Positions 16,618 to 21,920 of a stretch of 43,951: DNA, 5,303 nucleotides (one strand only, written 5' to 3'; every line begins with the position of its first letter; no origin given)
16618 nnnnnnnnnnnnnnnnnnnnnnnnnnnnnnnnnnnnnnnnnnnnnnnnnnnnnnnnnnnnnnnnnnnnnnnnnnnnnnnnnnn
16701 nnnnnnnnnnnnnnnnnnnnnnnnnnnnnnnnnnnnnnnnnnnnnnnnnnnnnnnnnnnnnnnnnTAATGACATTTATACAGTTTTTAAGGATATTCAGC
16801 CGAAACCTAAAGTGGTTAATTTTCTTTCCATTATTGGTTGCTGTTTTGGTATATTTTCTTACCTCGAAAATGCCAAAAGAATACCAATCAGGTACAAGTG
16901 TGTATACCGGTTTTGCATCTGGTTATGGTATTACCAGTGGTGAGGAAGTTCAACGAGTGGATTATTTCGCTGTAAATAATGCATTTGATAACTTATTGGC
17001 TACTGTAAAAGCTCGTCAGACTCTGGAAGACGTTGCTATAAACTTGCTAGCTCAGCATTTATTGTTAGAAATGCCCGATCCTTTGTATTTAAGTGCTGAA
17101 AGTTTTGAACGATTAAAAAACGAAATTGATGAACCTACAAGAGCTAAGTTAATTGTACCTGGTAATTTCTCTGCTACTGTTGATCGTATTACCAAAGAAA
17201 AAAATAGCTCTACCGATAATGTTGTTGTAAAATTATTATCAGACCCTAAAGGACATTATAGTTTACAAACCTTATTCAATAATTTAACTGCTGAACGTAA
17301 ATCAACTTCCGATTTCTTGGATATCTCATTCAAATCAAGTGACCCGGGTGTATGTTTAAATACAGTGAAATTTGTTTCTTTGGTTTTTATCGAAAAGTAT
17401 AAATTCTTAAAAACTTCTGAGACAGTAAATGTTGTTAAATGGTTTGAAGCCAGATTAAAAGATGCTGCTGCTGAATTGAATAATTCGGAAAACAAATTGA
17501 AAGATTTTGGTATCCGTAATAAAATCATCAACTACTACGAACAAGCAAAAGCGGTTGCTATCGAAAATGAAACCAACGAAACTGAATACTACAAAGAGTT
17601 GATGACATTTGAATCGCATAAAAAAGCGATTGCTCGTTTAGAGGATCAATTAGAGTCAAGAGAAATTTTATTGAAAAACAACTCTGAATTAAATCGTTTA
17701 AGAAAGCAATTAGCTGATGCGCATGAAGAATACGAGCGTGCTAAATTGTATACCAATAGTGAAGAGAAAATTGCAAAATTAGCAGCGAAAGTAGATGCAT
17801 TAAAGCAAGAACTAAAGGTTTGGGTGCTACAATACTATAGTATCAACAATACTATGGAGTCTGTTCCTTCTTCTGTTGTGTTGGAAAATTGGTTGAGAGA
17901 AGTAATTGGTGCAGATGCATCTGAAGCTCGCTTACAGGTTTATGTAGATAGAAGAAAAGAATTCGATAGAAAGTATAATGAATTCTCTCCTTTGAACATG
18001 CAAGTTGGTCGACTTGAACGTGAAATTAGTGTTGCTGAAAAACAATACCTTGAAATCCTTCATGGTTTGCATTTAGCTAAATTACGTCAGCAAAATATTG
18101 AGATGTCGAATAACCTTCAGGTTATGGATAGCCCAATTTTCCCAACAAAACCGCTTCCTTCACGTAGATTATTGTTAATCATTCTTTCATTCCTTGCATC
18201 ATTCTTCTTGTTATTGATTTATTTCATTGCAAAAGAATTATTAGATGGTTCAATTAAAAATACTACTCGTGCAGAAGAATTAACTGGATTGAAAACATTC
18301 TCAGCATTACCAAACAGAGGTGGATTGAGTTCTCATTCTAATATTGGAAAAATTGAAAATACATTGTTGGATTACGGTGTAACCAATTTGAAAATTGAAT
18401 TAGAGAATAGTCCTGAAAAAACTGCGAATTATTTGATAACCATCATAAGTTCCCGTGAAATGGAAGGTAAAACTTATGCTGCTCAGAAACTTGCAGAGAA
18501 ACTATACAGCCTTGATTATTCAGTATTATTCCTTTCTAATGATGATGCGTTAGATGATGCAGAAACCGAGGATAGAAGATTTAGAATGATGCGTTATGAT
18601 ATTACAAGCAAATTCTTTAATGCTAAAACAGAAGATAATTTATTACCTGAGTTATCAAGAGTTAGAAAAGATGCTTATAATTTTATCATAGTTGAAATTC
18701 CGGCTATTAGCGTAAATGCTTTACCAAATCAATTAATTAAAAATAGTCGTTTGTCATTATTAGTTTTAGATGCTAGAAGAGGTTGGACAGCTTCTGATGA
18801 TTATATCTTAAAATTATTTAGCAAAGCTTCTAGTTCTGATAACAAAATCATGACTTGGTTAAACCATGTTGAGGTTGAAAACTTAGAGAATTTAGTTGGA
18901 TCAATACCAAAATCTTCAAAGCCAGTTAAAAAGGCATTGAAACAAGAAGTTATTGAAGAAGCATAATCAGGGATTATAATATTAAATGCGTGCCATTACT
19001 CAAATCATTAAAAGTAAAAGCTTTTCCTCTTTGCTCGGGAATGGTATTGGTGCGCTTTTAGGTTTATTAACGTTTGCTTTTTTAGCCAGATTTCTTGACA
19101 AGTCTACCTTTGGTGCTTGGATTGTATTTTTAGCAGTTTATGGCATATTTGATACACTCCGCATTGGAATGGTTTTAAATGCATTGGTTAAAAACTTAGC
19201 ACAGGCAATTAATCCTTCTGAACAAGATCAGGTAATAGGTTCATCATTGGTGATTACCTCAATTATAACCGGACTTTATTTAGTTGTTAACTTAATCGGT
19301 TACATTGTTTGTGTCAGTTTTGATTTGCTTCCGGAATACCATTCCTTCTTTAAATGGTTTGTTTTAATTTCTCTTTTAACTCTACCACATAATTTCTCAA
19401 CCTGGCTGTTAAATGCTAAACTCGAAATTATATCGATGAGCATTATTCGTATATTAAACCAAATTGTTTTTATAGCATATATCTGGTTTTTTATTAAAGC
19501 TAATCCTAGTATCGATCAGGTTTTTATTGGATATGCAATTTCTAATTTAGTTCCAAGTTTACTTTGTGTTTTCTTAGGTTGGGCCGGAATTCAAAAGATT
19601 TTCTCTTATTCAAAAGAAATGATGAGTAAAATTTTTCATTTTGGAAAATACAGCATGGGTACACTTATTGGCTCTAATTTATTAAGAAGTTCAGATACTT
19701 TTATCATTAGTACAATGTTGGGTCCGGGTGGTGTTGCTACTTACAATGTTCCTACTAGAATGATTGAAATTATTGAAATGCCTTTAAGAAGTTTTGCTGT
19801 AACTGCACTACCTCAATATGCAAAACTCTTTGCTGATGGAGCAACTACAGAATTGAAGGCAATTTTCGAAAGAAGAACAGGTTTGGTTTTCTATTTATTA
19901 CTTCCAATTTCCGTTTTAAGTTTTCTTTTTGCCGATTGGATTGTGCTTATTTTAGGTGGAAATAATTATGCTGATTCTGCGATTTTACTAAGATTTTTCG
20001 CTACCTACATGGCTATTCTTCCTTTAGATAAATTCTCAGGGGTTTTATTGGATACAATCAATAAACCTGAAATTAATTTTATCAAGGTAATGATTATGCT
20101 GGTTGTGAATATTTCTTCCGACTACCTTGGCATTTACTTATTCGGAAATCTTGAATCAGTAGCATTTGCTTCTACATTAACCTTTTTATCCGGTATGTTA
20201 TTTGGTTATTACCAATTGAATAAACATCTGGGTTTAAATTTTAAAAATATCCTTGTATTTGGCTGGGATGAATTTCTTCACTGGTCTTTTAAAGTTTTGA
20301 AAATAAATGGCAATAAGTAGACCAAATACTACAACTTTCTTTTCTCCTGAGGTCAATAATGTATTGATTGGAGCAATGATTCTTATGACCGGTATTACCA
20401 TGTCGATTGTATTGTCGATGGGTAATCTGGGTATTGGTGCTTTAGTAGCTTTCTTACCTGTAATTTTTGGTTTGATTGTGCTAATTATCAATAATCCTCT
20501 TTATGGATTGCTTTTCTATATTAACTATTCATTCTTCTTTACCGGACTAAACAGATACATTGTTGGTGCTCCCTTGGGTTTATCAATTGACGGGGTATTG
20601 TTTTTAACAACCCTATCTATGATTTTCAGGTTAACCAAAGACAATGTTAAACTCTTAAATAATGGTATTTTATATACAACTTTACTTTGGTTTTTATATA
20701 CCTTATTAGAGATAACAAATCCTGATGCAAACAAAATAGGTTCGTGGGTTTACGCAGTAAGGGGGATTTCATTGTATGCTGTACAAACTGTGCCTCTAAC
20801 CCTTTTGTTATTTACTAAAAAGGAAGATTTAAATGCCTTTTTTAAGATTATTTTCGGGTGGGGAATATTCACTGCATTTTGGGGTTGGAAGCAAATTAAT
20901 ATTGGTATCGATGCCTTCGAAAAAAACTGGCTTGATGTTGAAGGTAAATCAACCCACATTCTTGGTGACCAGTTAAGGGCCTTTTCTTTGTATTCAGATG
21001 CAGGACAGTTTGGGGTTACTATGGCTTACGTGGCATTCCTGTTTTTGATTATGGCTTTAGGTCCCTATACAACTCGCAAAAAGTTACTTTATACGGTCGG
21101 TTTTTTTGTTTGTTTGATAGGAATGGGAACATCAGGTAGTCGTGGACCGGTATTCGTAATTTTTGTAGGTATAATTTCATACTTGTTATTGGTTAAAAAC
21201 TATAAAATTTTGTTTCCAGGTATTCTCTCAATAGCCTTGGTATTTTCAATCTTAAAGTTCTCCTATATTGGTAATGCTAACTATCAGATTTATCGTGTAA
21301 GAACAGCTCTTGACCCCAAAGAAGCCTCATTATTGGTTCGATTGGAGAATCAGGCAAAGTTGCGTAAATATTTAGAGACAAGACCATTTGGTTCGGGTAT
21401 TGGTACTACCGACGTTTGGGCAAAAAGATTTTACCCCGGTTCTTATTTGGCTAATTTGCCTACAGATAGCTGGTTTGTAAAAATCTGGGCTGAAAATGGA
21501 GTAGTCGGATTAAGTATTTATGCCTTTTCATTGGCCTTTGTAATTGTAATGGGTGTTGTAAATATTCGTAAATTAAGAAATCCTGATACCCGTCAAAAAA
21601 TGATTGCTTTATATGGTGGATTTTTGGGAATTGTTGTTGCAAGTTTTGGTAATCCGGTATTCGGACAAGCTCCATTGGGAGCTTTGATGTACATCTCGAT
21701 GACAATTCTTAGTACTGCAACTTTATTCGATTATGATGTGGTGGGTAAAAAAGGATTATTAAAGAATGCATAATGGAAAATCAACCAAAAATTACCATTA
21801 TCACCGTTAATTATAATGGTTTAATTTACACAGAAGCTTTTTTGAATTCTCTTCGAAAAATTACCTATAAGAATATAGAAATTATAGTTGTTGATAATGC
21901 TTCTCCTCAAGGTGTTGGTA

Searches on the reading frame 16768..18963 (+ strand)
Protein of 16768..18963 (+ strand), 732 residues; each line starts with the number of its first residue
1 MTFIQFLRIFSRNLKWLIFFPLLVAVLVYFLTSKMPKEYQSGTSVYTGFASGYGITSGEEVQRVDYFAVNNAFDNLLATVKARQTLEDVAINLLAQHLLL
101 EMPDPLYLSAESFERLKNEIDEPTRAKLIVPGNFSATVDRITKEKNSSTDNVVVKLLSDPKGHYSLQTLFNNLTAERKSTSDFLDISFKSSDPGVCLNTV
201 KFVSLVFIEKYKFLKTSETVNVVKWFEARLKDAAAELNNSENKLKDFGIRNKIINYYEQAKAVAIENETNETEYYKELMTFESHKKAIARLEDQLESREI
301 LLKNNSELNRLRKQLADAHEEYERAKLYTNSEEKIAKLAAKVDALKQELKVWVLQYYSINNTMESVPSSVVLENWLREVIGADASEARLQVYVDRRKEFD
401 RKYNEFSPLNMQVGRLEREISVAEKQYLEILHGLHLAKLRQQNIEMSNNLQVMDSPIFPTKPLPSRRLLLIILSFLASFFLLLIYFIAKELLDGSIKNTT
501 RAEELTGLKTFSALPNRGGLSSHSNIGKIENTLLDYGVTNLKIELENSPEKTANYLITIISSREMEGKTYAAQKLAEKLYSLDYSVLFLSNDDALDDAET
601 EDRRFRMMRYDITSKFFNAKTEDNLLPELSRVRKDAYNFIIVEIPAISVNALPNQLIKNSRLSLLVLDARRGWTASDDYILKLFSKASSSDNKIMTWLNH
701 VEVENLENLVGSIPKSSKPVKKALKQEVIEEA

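Call 50: search_protein_families(library=pfam, proteins=[window:16768-18963:+], max_evalue=0.00001)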
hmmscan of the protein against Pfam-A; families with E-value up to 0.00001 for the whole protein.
window:16768-18963:+ (732 aa): 0 families

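Call 78: search_protein_families(library=ncbifam, proteins=[window:16768-18963:+], max_evalue=0.01)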
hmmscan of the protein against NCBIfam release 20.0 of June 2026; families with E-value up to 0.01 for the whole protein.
window:16768-18963:+ (732 aa): 3 families
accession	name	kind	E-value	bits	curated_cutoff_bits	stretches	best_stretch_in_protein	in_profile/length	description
TIGR03007.1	pepcterm_ChnLen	equivalog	2e-16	59.3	278.85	1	166-515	106-461/498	XrtA system polysaccharide chain length determinant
TIGR03017.1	EpsF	equivalog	2.2e-07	30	422.75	1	168-498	118-427/444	chain length determinant protein EpsF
NF040697.1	VPA1267_fam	equivalog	0.004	17.3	90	1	285-364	58-138/143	VPA1267 family protein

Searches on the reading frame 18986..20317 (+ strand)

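Call 8: search_protein_families(library=pfam, proteins=[window:18986-20317:+], max_evalue=0.00001)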
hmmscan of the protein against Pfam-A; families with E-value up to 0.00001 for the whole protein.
window:18986-20317:+ (444 aa): 3 families
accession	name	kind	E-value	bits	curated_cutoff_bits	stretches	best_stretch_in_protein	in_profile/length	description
PF01943.22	Polysacc_synt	-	3.4e-19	69.8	28.2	1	11-280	4-272/274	Polysaccharide biosynthesis protein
PF13440.11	Polysacc_synt_3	-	2.4e-10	40.6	23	1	33-331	2-291/293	Polysaccharide biosynthesis protein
PF01554.23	MatE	-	1.3e-06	28.6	24.9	1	227-381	6-161/161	MatE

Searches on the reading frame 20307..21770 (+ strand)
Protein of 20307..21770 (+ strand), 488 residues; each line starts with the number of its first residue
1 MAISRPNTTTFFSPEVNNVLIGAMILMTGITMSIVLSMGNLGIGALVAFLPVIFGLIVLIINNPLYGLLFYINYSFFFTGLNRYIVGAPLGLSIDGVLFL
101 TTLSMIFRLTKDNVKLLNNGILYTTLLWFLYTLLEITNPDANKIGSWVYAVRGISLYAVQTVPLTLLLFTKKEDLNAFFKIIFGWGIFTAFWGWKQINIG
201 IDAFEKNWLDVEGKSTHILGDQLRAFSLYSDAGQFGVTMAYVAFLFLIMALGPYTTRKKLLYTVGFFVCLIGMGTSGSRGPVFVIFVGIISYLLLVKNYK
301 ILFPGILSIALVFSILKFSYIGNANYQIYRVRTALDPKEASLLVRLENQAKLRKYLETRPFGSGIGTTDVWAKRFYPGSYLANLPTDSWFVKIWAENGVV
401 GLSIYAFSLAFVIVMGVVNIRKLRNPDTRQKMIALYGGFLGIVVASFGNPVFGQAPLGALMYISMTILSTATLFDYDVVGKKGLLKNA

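Call 8: search_protein_families(library=pfam, proteins=[window:20307-21770:+], max_evalue=0.00001)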
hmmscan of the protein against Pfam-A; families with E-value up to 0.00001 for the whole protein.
window:20307-21770:+ (488 aa): 1 family
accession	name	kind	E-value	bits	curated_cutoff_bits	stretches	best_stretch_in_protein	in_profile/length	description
PF04932.20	Wzy_C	-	5.8e-10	39.6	31.7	1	265-405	2-148/149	O-Antigen ligase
